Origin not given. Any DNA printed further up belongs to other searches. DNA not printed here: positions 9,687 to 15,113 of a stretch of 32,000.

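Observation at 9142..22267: ~13-kb mosaic island splitting the guaBA / perM-purMN neighbourhood, with no mobility genes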

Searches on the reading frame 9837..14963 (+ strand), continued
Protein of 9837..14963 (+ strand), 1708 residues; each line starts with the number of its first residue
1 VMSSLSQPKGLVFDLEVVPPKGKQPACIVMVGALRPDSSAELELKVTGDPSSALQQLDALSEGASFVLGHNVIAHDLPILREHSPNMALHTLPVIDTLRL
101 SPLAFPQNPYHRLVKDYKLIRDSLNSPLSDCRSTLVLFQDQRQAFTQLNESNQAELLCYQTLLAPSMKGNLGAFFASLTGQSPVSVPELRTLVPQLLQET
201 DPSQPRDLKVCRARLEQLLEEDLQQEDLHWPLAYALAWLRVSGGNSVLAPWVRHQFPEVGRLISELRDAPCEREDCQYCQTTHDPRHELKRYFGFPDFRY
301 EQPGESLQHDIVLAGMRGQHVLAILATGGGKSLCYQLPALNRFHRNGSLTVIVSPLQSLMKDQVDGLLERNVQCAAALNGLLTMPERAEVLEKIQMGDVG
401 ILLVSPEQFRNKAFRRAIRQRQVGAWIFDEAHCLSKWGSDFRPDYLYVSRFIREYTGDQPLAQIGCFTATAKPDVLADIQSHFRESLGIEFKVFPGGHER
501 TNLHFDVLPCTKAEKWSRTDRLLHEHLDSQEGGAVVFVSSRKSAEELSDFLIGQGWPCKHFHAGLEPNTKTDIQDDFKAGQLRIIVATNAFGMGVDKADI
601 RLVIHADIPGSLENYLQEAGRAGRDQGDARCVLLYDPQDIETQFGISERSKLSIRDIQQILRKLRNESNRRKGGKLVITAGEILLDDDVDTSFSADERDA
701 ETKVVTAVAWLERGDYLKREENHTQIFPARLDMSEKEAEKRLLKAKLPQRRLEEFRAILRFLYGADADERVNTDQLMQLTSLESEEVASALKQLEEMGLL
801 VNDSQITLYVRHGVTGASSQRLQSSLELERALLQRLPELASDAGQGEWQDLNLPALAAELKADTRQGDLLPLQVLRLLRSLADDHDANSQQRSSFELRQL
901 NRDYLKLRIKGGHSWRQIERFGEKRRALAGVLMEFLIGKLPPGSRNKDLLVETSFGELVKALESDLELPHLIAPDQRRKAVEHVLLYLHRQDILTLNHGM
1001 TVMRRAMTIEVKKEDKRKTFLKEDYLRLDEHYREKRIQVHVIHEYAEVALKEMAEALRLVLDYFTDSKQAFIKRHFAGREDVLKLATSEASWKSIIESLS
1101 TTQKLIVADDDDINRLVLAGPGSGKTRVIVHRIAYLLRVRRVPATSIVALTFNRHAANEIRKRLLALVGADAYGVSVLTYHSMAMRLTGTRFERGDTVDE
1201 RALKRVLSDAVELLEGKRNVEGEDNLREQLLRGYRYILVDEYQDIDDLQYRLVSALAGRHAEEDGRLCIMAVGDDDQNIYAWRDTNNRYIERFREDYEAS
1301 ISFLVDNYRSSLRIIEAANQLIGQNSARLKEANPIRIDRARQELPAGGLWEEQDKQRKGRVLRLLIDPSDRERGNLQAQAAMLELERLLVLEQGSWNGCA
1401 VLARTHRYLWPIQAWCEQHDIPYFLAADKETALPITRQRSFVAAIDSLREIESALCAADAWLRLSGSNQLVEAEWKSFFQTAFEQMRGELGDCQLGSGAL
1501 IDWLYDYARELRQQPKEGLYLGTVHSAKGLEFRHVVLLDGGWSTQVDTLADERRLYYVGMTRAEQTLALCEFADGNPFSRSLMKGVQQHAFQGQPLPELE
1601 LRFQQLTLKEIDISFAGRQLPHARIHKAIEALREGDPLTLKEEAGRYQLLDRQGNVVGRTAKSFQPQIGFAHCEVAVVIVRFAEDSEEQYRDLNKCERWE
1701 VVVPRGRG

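Call 23: find_homologous_proteins(query=window:9840-14963:+, max_evalue=1e-20)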
Query window:9840-14963:+ (1707 aa): 7696 proteins with E <= 1e-20 among 8000 candidates; the best 120 are listed.
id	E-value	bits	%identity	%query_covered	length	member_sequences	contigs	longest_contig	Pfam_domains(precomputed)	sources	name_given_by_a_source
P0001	0.0e+0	3808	98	100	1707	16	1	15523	PF13538.13,PF00270.36,PF13361.13,PF13245.13,PF00271.38,PF04851.22,PF00580.28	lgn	-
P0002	0.0e+0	3589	93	100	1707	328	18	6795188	PF13538.13,PF00270.36,PF13361.13,PF13245.13,PF00271.38,PF04851.22,PF00580.28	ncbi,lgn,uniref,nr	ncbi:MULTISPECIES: RecQ family ATP-dependent DNA helicase [Pseudomonas]|uniref:RecQ family ATP-depen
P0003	0.0e+0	3508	91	100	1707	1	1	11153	PF13538.13,PF00270.36,PF13361.13,PF13245.13,PF00271.38,PF04851.22,PF00580.28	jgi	jgi:ATP-dependent DNA helicase RecQ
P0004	0.0e+0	3501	90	100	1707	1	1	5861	PF13538.13,PF00270.36,PF13361.13,PF13245.13,PF00271.38,PF04851.22,PF00580.28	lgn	-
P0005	0.0e+0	3482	90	100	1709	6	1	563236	PF13538.13,PF00270.36,PF13361.13,PF13245.13,PF00271.38,PF04851.22,PF00580.28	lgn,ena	-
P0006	0.0e+0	3474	91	98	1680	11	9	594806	PF13538.13,PF00270.36,PF13361.13,PF13245.13,PF00271.38,PF04851.22,PF00580.28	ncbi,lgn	-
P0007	0.0e+0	3464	90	100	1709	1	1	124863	PF13538.13,PF00270.36,PF13361.13,PF13245.13,PF00271.38,PF04851.22,PF00580.28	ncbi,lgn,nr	ncbi:TPA: RecQ family ATP-dependent DNA helicase [Pseudomonas aeruginosa]|nr:RecQ family ATP-depende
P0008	0.0e+0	3441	89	100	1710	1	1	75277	PF13538.13,PF00270.36,PF13361.13,PF13245.13,PF00271.38,PF04851.22,PF00580.28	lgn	-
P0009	0.0e+0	3432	88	100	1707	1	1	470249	PF13538.13,PF00270.36,PF13361.13,PF13245.13,PF00271.38,PF04851.22,PF00580.28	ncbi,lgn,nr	ncbi:RecQ family ATP-dependent DNA helicase [Alcaligenaceae bacterium]|nr:RecQ family ATP-dependent 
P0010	0.0e+0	3316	85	100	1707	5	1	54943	PF13538.13,PF00270.36,PF13361.13,PF13245.13,PF00271.38,PF00580.28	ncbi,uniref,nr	ncbi:RecQ family ATP-dependent DNA helicase [Pseudomonas sp. S36]|uniref:RecQ family ATP-dependent D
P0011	0.0e+0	3283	85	100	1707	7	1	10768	PF13538.13,PF00270.36,PF13361.13,PF13245.13,PF00271.38,PF04851.22,PF00580.28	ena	-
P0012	0.0e+0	3244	84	100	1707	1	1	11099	PF13538.13,PF00270.36,PF13361.13,PF13245.13,PF00271.38,PF04851.22,PF00580.28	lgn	-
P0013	0.0e+0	3221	83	100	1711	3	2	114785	PF13538.13,PF00270.36,PF13361.13,PF13245.13,PF00271.38,PF00580.28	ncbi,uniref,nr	ncbi:RecQ family ATP-dependent DNA helicase [Pseudomonas gingeri]|uniref:RecQ family ATP-dependent D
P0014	0.0e+0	3218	83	100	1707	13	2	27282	PF13538.13,PF00270.36,PF13361.13,PF13245.13,PF00271.38,PF00580.28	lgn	-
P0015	0.0e+0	3201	82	100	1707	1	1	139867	PF13538.13,PF00270.36,PF13361.13,PF13245.13,PF00271.38,PF04851.22,PF00580.28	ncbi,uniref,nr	ncbi:RecQ family ATP-dependent DNA helicase [Pseudomonas sp. BN411]|uniref:RecQ family ATP-dependent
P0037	0.0e+0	2771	72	100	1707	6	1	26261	PF13538.13,PF00270.36,PF13361.13,PF13245.13,PF00271.38,PF04851.22,PF00580.28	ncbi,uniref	ncbi:RecQ family ATP-dependent DNA helicase [Halopseudomonas sp.]|uniref:RecQ family ATP-dependent D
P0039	0.0e+0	2763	72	100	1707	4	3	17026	PF13538.13,PF00270.36,PF13361.13,PF13245.13,PF00271.38,PF04851.22,PF00580.28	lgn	-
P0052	0.0e+0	2713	71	100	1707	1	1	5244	PF13538.13,PF00270.36,PF01443.25,PF13361.13,PF13245.13,PF00271.38,PF04851.22,PF00580.28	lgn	-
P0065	0.0e+0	2637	68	100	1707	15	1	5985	PF13538.13,PF00270.36,PF13361.13,PF13245.13,PF00271.38,PF04851.22,PF00580.28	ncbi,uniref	ncbi:RecQ family ATP-dependent DNA helicase [Pseudomonas sp.]|uniref:RecQ family ATP-dependent DNA h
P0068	0.0e+0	2609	67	100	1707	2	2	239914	PF13538.13,PF00270.36,PF13361.13,PF13245.13,PF00271.38,PF04851.22,PF00580.28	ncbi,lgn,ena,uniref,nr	ncbi:RecQ family ATP-dependent DNA helicase [Pseudomonas luteola]|uniref:RecQ family ATP-dependent D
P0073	0.0e+0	2592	67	100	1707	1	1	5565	PF13538.13,PF00270.36,PF13361.13,PF13245.13,PF00271.38,PF04851.22,PF00580.28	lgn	-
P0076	0.0e+0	2587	67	100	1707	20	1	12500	PF13538.13,PF00270.36,PF13361.13,PF13245.13,PF00271.38,PF04851.22,PF00580.28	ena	-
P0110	0.0e+0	2522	66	100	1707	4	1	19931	PF13538.13,PF00270.36,PF13361.13,PF13245.13,PF00271.38,PF04851.22,PF00580.28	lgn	-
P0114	0.0e+0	2518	66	100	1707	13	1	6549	PF13538.13,PF00270.36,PF01443.25,PF13361.13,PF13245.13,PF00271.38,PF04851.22,PF00580.28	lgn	-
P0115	0.0e+0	2517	65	100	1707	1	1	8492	PF13538.13,PF00270.36,PF13361.13,PF13245.13,PF00271.38,PF04851.22,PF00580.28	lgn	-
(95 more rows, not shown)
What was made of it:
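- It is 76-91% identical to proteins of Alcaligenaceae and Enterobacterales (call 23).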

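Call 24: find_encoding_contigs(protein=P0002, flank=10000, max_places=8)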
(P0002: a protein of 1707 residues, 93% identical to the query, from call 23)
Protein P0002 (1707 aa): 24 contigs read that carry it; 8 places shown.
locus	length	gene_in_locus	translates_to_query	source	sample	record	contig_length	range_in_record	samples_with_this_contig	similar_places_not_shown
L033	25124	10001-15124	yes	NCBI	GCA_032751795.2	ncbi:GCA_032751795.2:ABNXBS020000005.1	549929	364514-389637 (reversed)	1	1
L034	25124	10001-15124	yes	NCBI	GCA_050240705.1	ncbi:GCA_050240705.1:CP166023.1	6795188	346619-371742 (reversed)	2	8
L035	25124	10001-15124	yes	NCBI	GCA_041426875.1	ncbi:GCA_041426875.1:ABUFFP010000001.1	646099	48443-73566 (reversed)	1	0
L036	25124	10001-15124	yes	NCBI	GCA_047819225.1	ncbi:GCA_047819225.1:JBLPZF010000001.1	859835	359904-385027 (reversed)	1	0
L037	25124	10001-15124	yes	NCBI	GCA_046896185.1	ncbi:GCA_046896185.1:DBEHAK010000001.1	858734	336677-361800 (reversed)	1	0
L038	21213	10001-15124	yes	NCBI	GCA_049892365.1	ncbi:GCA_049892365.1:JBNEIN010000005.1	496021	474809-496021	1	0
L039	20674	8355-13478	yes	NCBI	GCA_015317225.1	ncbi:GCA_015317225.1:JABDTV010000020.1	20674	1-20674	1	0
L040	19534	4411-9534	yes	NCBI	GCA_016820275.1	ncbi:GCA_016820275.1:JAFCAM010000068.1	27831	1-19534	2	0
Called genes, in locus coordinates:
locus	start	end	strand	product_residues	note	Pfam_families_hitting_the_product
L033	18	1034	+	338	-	PF02912:Phe_tRNA-synt_N, PF01409:tRNA-synt_2d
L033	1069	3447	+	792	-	PF01588:tRNA_bind, PF03483:B3_4, PF03484:B5, PF17759:tRNA_synthFbeta, PF03147:FDX-ACB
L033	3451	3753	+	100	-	PF00216:Bac_DNA_binding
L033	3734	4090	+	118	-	PF13411:MerR_1, PF00376:MerR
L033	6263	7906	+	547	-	PF14082:SduA_C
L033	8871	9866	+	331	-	PF02661:Fic, PF21247:Fic-like_C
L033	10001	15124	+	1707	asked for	PF00270:DEAD, PF04851:ResIII (faint), PF00271:Helicase_C, PF00580:UvrD-helicase, PF13245:AAA_19, PF00580:UvrD-helicase, PF13361:UvrD_C, PF13538:UvrD_C_2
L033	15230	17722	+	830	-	PF13208:TerB_N, PF05099:TerB, PF15615:TerB_C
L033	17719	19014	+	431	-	PF10923:BrxC_BrxD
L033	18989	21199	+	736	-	PF00270:DEAD, PF04851:ResIII (weak), PF00271:Helicase_C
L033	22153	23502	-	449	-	-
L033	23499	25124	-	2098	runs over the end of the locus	PF00069:Pkinase, PF07714:PK_Tyr_Ser-Thr (weak), PF13195:DUF4011, PF13086:AAA_11, PF13087:AAA_12, PF18741:MTES_1575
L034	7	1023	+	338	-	PF02912:Phe_tRNA-synt_N, PF01409:tRNA-synt_2d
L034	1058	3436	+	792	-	PF01588:tRNA_bind, PF03483:B3_4, PF03484:B5, PF17759:tRNA_synthFbeta, PF03147:FDX-ACB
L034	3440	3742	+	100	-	PF00216:Bac_DNA_binding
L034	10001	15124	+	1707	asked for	PF00270:DEAD, PF04851:ResIII (faint), PF00271:Helicase_C, PF00580:UvrD-helicase, PF13245:AAA_19, PF00580:UvrD-helicase, PF13361:UvrD_C, PF13538:UvrD_C_2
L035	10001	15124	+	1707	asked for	PF00270:DEAD, PF04851:ResIII (faint), PF00271:Helicase_C, PF00580:UvrD-helicase, PF13245:AAA_19, PF00580:UvrD-helicase, PF13361:UvrD_C, PF13538:UvrD_C_2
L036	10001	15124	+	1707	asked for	PF00270:DEAD, PF04851:ResIII (faint), PF00271:Helicase_C, PF00580:UvrD-helicase, PF13245:AAA_19, PF00580:UvrD-helicase, PF13361:UvrD_C, PF13538:UvrD_C_2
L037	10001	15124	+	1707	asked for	PF00270:DEAD, PF04851:ResIII (faint), PF00271:Helicase_C, PF00580:UvrD-helicase, PF13245:AAA_19, PF00580:UvrD-helicase, PF13361:UvrD_C, PF13538:UvrD_C_2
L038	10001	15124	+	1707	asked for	PF00270:DEAD, PF04851:ResIII (faint), PF00271:Helicase_C, PF00580:UvrD-helicase, PF13245:AAA_19, PF00580:UvrD-helicase, PF13361:UvrD_C, PF13538:UvrD_C_2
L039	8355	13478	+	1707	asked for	PF00270:DEAD, PF04851:ResIII (faint), PF00271:Helicase_C, PF00580:UvrD-helicase, PF13245:AAA_19, PF00580:UvrD-helicase, PF13361:UvrD_C, PF13538:UvrD_C_2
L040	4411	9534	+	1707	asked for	PF00270:DEAD, PF04851:ResIII (faint), PF00271:Helicase_C, PF00580:UvrD-helicase, PF13245:AAA_19, PF00580:UvrD-helicase, PF13361:UvrD_C, PF13538:UvrD_C_2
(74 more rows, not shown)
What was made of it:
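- In Pseudomonas the gene sits between Shedu/Fic and Shango/Hhe-like genes, downstream of pheST-ihfA (call 24).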

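Call 45: find_encoding_contigs(protein=P0001, flank=10000, max_places=4)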
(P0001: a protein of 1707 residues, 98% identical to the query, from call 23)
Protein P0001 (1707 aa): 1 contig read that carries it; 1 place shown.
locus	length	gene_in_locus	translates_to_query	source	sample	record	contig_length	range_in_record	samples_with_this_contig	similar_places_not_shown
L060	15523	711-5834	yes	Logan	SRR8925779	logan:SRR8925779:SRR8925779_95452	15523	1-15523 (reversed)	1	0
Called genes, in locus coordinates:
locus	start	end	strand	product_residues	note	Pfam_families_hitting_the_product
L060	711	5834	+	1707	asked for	PF00270:DEAD, PF04851:ResIII (faint), PF00271:Helicase_C, PF00580:UvrD-helicase, PF13245:AAA_19, PF00580:UvrD-helicase, PF13361:UvrD_C, PF13538:UvrD_C_2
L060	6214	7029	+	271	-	PF03235:GmrSD_N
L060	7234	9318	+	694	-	PF00582:Usp, PF03109:ABC1, PF27536:UbiB_helical (weak)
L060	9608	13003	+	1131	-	PF00536:SAM_1, PF07647:SAM_2, PF00211:Guanylate_cyc, PF07721:TPR_4 (faint), PF13191:AAA_16, PF13401:AAA_22 (weak), PF13424:TPR_12 (faint)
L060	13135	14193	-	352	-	PF01594:AI-2E_transport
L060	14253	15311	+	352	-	PF00586:AIRS, PF02769:AIRS_C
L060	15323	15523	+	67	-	?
